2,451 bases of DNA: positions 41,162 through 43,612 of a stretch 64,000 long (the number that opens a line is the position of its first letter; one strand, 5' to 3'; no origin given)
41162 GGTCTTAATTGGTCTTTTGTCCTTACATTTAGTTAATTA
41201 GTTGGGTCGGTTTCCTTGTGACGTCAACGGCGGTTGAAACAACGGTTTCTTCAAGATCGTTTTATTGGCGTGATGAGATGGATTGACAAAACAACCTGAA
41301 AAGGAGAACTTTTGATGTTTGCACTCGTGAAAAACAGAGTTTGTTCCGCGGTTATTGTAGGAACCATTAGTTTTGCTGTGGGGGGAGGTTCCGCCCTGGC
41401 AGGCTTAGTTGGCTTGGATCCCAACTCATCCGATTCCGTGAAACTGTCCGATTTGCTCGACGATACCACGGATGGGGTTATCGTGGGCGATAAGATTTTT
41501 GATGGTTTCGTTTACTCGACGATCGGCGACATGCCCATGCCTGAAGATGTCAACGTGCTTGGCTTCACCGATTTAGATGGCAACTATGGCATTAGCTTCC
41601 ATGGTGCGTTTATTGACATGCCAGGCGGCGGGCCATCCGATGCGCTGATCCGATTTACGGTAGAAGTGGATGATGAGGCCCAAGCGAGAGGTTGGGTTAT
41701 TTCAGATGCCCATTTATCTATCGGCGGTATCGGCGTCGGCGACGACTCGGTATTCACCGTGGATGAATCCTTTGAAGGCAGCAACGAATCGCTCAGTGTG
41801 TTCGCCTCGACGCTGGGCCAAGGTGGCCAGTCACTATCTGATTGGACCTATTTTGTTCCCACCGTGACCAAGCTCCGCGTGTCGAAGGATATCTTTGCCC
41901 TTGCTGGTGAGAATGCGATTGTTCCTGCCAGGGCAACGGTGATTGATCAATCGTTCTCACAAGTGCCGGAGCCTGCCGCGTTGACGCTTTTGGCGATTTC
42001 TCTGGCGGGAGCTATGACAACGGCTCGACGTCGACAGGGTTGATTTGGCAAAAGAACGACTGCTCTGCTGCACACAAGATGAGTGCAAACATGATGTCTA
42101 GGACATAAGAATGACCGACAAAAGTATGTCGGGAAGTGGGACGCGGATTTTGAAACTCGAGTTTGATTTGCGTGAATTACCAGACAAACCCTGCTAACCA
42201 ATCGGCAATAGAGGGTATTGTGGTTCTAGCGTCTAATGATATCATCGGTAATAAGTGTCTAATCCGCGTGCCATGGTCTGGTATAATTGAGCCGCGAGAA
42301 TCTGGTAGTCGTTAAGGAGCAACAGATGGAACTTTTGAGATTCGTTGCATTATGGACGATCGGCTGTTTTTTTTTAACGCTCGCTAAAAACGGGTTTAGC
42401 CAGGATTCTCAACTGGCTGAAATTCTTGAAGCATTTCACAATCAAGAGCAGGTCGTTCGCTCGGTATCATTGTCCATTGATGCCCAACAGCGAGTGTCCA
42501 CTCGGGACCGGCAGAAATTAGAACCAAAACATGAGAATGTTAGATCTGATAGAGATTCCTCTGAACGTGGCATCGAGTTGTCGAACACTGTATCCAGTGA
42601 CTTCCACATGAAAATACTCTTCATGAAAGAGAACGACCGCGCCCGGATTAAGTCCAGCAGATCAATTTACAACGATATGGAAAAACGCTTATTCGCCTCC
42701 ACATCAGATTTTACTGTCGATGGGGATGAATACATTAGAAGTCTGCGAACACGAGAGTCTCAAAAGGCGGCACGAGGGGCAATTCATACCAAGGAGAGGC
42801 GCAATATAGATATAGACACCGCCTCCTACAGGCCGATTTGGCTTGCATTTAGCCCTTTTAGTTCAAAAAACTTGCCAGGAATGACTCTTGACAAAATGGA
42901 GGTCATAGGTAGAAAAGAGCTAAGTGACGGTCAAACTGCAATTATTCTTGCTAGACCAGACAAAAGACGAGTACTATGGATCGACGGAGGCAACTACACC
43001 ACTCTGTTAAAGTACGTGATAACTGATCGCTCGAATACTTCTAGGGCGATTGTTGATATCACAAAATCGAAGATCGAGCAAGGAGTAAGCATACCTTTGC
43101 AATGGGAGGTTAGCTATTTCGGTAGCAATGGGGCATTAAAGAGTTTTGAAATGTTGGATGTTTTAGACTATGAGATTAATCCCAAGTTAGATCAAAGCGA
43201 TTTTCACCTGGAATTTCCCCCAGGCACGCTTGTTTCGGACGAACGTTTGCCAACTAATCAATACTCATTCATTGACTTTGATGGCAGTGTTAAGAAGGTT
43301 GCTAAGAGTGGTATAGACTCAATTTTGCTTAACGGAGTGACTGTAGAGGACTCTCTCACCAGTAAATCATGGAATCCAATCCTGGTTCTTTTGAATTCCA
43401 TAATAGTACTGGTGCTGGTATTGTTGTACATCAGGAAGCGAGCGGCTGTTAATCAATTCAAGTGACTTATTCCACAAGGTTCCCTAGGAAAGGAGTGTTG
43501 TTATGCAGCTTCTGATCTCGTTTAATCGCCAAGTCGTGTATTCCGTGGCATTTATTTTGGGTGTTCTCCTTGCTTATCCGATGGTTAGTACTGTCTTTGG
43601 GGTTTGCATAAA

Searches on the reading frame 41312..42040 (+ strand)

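Call 46: search_protein_families(library=ncbifam, proteins=[window:41312-42040:+], max_evalue=0.01)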
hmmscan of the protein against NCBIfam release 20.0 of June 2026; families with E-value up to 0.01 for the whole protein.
window:41312-42040:+ (243 aa): 6 families
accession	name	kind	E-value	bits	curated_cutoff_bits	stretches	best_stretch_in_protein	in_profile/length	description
NF033554.9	floc_PepA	equivalog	2.4e-07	30.8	80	1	148-242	166-261/261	flocculation-associated PEP-CTERM protein PepA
NF038129.1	PEP_NF038129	equivalog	8.2e-05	22.5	65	1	198-241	151-193/194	NF038129 family PEP-CTERM protein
NF041538.1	PEP_EDSA_1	subfamily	0.00023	20.9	100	1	212-241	277-307/307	EDSAP-1 family PEP-CTERM protein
NF038125.1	PEP_CTERM_THxN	subfamily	0.0013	18.4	85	1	211-241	217-246/246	THxN family PEP-CTERM protein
NF041927.1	Xrt_dep_XDP1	equivalog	0.0037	17.3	125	1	213-241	215-242/242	exosortase-dependent surface protein XDP1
TIGR02595.1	PEP_CTERM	domain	0.0063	17.3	16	1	218-242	1-24/24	PEP-CTERM sorting domain-containing protein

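Call 47: search_protein_families(library=pfam, proteins=[window:41312-42040:+], max_evalue=0.01)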
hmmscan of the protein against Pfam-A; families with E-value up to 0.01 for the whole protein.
window:41312-42040:+ (243 aa): 1 family
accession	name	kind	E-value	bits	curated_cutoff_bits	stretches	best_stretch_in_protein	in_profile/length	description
PF07589.16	PEP-CTERM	-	0.00041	20.8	20.7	1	217-241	1-24/24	PEP-CTERM motif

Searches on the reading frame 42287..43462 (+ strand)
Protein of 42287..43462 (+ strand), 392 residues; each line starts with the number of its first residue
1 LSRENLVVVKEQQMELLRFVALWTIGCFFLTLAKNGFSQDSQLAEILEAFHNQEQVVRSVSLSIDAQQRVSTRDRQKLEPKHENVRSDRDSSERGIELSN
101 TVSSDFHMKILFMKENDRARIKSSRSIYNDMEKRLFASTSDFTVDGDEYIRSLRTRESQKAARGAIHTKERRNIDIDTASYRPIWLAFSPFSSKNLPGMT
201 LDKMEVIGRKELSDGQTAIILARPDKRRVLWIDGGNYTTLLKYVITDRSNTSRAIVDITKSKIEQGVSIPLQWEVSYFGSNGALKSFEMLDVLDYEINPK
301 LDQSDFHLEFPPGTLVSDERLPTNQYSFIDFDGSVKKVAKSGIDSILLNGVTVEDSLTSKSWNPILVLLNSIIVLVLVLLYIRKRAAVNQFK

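Call 47: search_protein_families(library=pfam, proteins=[window:42287-43462:+], max_evalue=0.01)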
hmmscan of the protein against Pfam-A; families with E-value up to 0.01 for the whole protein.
window:42287-43462:+ (392 aa): 1 family
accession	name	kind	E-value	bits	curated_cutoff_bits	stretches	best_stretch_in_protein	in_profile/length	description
PF09865.15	DUF2092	-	0.0041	17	21.2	0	200-253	123-177/212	Predicted periplasmic protein (DUF2092)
